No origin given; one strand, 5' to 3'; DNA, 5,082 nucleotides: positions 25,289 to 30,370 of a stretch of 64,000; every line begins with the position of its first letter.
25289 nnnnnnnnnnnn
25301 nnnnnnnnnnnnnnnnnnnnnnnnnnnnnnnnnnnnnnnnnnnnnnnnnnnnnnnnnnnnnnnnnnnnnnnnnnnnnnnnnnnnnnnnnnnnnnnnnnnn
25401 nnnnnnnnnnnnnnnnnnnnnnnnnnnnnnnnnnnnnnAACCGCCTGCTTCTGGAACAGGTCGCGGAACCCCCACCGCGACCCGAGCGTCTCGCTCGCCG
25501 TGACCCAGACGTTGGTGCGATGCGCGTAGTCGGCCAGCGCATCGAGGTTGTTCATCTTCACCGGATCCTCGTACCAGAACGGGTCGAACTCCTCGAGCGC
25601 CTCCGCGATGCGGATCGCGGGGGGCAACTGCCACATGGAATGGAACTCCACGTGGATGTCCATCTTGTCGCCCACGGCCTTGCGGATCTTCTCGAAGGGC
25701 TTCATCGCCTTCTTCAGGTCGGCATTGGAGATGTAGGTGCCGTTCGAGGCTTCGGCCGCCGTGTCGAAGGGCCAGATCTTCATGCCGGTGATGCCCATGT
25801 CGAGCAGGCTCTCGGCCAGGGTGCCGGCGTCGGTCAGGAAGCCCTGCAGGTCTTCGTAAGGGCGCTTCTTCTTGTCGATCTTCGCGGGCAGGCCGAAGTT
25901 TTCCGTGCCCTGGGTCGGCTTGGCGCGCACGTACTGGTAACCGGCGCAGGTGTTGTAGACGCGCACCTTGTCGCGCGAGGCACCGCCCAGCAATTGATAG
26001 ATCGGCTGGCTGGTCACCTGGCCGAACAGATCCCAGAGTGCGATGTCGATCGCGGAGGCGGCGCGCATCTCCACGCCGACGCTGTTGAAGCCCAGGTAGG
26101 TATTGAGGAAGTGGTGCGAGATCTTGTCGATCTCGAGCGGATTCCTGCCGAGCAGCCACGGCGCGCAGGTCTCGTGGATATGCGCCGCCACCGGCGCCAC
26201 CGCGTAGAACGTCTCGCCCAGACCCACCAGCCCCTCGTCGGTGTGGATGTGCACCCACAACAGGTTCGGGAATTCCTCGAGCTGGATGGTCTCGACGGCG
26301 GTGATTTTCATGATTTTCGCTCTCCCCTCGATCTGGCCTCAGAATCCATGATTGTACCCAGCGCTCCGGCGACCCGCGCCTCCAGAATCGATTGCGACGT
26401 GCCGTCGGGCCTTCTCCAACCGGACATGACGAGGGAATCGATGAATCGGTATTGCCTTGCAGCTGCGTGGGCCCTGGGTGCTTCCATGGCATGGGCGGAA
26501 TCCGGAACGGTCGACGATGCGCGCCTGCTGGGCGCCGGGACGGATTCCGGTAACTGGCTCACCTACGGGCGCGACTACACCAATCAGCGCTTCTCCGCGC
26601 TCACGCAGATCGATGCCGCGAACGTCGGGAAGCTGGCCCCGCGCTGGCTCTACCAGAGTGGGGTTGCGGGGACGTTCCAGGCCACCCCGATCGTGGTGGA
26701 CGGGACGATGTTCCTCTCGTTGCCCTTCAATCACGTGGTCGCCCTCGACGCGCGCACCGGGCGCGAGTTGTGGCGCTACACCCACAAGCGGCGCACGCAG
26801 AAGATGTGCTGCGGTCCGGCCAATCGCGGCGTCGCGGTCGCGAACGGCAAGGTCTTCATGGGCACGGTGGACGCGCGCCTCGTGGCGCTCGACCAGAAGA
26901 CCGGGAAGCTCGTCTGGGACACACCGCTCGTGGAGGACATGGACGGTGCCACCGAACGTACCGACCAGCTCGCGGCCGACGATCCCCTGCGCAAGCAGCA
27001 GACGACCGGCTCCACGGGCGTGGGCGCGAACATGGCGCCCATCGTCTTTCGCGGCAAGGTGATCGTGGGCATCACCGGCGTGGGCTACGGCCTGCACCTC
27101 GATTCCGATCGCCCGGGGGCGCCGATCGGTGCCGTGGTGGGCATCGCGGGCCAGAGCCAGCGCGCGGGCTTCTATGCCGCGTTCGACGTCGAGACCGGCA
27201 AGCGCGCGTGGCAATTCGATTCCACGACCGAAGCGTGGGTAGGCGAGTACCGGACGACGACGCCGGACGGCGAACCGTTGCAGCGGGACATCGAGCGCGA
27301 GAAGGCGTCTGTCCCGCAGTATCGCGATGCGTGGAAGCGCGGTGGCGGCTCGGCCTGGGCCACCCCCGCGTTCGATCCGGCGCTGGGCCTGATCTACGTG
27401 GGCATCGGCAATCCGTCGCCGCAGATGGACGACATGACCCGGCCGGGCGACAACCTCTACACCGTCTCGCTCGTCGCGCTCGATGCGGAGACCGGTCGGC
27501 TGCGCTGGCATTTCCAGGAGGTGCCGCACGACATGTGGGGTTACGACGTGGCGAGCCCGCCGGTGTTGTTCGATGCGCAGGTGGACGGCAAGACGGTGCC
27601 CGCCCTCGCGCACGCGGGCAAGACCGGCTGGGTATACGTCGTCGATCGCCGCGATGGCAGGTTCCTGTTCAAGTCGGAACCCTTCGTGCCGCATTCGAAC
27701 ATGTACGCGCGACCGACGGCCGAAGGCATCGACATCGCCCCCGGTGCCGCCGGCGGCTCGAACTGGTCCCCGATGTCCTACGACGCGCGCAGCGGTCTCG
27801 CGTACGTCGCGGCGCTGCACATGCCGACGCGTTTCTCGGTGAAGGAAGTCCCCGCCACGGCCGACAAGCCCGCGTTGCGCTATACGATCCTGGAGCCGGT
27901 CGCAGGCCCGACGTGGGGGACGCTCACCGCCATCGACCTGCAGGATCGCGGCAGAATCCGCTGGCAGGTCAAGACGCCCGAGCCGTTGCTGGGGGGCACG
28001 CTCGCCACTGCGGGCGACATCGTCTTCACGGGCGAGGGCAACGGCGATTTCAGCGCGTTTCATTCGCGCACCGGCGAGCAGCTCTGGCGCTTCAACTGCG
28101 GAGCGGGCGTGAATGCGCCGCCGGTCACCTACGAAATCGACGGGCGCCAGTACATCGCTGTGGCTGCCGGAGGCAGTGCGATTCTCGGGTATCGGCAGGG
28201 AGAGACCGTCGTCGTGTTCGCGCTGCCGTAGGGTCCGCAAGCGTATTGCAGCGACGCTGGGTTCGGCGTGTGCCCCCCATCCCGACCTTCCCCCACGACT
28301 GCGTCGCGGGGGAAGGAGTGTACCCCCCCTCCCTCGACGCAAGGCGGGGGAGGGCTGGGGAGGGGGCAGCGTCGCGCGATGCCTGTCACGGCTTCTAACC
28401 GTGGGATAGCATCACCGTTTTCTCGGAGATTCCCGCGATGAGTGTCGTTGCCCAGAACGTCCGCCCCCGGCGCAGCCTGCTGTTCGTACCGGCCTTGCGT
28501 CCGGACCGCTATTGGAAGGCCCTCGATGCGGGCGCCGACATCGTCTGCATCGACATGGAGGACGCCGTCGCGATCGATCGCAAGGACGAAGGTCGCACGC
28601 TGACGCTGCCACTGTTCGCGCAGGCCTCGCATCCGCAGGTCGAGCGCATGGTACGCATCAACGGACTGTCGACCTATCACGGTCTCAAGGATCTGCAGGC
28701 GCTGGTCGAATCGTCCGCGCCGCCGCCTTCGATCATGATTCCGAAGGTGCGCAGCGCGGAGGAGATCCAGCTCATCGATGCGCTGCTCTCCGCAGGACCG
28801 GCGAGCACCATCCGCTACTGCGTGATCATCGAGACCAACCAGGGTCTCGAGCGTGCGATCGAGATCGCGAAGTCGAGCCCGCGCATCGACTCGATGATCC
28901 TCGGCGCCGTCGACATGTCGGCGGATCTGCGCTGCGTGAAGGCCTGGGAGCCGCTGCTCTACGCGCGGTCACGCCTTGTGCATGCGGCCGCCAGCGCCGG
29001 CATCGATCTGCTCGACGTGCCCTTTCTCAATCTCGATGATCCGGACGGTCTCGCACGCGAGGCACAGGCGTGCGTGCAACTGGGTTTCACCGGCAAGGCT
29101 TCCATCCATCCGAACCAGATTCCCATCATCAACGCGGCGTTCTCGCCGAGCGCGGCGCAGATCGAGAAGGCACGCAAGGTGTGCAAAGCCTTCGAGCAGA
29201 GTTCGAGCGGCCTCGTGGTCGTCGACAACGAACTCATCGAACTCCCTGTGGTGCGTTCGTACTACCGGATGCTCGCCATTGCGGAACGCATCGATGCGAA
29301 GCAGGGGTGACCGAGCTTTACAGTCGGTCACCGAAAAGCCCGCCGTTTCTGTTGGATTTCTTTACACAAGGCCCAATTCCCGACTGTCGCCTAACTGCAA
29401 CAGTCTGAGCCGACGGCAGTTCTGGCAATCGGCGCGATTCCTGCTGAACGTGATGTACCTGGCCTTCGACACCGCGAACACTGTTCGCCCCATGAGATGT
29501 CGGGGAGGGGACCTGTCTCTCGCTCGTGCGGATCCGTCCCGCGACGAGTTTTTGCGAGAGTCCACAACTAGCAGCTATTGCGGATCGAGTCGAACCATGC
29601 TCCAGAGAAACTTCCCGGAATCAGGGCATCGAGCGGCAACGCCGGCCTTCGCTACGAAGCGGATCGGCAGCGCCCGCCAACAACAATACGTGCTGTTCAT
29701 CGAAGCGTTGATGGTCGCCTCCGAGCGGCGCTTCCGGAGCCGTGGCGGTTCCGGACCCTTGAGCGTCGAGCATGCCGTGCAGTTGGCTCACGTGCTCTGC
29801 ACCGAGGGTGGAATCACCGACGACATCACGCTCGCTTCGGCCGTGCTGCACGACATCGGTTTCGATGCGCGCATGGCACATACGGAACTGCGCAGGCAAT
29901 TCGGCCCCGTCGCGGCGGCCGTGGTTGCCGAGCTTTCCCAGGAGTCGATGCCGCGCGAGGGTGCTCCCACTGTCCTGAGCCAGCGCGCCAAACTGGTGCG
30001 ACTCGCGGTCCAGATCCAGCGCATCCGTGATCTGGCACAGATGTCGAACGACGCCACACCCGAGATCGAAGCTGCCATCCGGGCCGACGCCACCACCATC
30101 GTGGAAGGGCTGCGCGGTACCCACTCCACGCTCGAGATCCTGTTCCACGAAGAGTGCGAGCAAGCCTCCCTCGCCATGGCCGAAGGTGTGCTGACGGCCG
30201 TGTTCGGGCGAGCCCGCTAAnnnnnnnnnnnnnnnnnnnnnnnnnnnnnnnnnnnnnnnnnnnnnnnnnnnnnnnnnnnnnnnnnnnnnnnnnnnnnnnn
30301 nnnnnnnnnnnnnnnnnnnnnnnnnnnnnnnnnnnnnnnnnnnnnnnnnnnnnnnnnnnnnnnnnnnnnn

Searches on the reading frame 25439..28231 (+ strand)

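Call 55: search_protein_families(library=pfam, proteins=[window:25439-28231:+], max_evalue=0.001)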
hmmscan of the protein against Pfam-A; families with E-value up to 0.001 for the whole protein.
window:25439-28231:+ (930 aa): 4 families
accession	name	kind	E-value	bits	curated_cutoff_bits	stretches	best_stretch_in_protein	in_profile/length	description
PF01011.28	PQQ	-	1.3e-99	335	26.7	2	373-751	1-344/595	Glucose/ethanol/alcohol dehydrogenase, beta-propeller domain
PF13360.13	PQQ_2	-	1.2e-26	94.2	27.6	2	431-598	3-104/233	Outer membrane protein assembly factor BamB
PF13570.13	Beta-prop_ACSF4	-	4.6e-12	46.4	133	1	826-900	154-225/329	Beta-alanine-activating enzyme, beta-propeller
PF23727.1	Beta-prop_FAM234A_B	-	8.4e-05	21.7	26.4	1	426-497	47-118/467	FAM234A/B beta-propeller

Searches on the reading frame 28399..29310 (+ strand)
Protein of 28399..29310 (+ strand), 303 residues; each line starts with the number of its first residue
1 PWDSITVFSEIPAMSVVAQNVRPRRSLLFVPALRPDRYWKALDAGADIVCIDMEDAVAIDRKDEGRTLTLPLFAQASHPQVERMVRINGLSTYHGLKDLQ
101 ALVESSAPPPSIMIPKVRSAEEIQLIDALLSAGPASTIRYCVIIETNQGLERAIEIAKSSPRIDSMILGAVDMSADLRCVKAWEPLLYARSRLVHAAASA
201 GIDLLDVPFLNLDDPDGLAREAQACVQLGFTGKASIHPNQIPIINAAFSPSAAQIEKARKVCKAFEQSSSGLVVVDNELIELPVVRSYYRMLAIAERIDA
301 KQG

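Call 35: search_protein_families(library=pfam, proteins=[window:28399-29310:+], max_evalue=0.001)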
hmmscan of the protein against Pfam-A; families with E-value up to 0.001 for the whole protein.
window:28399-29310:+ (303 aa): 2 families
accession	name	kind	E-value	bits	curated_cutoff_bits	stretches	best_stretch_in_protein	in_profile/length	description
PF03328.21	HpcH_HpaI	-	1.8e-40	139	25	1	25-238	1-221/221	HpcH/HpaI aldolase/citrate lyase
PF15617.12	C-C_Bond_Lyase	-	1.3e-08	34.8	28.4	1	216-281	236-300/320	C-C_Bond_Lyase of the TIM-Barrel fold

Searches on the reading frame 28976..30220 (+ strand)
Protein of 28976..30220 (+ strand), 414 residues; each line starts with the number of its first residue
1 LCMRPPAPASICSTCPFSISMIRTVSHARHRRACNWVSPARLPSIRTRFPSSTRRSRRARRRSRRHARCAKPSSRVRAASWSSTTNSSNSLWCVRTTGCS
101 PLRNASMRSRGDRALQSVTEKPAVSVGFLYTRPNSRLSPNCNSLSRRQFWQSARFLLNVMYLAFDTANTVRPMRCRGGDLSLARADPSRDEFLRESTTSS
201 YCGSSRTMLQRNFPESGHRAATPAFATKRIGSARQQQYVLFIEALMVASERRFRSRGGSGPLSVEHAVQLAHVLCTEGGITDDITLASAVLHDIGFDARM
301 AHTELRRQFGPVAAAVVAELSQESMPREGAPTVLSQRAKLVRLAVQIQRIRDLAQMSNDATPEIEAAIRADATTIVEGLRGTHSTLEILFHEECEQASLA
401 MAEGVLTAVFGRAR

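Call 55: search_protein_families(library=pfam, proteins=[window:28976-30220:+], max_evalue=0.001)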
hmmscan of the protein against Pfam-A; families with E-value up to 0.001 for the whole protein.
window:28976-30220:+ (414 aa): 1 family
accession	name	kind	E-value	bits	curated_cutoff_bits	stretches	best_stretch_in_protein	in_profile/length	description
PF13328.12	HD_4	-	3.1e-06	27.4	27.2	1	251-359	8-109/156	HD domain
